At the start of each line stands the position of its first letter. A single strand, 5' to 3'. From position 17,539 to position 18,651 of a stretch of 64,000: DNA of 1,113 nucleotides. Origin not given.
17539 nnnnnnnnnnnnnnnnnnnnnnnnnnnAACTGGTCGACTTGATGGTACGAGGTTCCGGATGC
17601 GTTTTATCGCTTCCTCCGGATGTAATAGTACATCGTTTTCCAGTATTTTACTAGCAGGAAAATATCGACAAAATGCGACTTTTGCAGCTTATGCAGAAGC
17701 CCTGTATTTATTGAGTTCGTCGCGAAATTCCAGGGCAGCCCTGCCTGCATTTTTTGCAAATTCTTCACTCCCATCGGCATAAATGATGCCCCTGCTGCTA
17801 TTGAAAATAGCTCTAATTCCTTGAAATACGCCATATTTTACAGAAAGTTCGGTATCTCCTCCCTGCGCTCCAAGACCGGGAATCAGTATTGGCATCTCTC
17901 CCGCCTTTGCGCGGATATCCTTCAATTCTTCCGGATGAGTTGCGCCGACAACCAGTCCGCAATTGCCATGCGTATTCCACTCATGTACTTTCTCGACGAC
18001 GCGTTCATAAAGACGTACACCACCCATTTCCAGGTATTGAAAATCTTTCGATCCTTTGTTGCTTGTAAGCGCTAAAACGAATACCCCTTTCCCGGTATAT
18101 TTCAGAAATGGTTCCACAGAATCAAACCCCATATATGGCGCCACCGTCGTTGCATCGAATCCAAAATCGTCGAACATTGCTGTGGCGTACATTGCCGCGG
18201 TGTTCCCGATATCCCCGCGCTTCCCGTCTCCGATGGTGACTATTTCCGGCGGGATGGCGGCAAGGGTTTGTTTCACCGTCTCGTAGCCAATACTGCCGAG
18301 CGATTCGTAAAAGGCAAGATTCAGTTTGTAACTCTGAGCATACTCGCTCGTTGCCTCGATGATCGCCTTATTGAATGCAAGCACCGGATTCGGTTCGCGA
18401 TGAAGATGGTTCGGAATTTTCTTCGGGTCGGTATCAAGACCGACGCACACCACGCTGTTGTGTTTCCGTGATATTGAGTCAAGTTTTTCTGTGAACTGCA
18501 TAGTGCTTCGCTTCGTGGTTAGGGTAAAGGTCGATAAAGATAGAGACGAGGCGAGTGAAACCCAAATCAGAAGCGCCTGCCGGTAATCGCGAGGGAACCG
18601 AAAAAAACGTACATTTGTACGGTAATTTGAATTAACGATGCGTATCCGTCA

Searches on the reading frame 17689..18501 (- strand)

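Call 82: search_protein_families(library=pfam, proteins=[window:17689-18501:-], max_evalue=0.00001)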
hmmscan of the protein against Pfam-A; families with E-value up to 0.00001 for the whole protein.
window:17689-18501:- (270 aa): 1 family
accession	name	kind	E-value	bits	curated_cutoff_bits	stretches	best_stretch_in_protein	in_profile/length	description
PF00215.30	OMPdecase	-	2.6e-28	99.9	27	1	18-250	3-219/221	Orotidine 5'-phosphate decarboxylase / HUMPS family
